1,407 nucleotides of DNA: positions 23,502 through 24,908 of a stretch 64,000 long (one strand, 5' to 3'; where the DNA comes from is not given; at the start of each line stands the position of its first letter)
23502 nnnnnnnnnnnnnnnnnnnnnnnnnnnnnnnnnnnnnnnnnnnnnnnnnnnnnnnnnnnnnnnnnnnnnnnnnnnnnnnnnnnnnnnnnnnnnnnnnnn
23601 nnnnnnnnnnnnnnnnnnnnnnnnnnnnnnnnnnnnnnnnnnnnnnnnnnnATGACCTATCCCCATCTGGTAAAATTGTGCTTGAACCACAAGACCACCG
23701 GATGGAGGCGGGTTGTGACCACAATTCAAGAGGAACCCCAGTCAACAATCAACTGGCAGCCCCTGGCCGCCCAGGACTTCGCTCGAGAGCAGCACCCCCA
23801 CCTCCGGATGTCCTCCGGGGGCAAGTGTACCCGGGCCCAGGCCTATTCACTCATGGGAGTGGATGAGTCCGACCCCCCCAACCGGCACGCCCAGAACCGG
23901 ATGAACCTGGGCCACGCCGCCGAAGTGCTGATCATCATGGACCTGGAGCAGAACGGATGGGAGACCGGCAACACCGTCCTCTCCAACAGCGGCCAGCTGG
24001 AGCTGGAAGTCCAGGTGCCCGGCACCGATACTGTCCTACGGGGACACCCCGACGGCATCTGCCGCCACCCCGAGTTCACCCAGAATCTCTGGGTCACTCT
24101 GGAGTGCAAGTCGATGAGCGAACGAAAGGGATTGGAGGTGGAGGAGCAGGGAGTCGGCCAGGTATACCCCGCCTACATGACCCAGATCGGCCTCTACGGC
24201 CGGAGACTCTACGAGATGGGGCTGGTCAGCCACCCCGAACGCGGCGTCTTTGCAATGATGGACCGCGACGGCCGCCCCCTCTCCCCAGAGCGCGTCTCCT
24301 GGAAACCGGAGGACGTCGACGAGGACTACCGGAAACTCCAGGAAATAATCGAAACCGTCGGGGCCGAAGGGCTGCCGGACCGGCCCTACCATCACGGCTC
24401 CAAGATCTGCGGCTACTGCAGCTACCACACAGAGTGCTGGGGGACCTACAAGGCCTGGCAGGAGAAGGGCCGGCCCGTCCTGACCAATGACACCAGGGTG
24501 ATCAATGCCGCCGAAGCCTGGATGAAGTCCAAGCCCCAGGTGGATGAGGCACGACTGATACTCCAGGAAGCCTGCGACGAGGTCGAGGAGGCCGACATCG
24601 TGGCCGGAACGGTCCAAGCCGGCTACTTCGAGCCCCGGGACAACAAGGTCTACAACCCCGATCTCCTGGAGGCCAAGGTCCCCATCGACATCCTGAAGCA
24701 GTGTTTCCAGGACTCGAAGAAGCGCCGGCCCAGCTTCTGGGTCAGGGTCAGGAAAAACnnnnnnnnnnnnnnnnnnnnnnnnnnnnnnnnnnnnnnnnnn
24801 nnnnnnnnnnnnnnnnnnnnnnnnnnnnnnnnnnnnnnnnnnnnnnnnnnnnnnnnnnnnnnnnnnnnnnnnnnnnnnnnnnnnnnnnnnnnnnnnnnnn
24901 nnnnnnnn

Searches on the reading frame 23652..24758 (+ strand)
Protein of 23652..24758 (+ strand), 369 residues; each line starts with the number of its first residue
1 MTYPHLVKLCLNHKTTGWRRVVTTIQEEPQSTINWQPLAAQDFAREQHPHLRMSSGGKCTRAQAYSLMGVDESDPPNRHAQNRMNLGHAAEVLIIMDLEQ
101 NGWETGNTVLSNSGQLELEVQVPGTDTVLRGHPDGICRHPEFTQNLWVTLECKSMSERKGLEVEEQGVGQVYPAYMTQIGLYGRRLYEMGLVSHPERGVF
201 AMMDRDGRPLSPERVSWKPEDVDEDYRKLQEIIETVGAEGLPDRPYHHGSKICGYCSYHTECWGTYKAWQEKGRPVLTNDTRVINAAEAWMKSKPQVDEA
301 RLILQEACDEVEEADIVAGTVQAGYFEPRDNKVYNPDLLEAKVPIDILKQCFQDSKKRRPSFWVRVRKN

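Call 19: search_protein_families(library=pfam, proteins=[window:23652-24758:+], max_evalue=0.01)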
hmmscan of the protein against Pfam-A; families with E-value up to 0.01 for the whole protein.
window:23652-24758:+ (369 aa): 0 families

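Call 59: search_protein_families(library=ncbifam, proteins=[window:23652-24758:+], max_evalue=0.01)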
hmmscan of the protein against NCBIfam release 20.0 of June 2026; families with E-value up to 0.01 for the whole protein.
window:23652-24758:+ (369 aa): 0 families

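Call 60: search_protein_families(library=padloc, proteins=[window:23652-24758:+], max_evalue=0.01)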
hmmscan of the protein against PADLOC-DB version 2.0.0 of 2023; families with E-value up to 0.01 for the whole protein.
window:23652-24758:+ (369 aa): 1 family
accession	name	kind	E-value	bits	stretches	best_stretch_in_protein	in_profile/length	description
PDLC01611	Cas4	-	0.0033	15.7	1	173-263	77-157/158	"CAS-I,CAS-II,CAS-III,CAS-IV,CAS-V,CAS-VI; acquisition_associated"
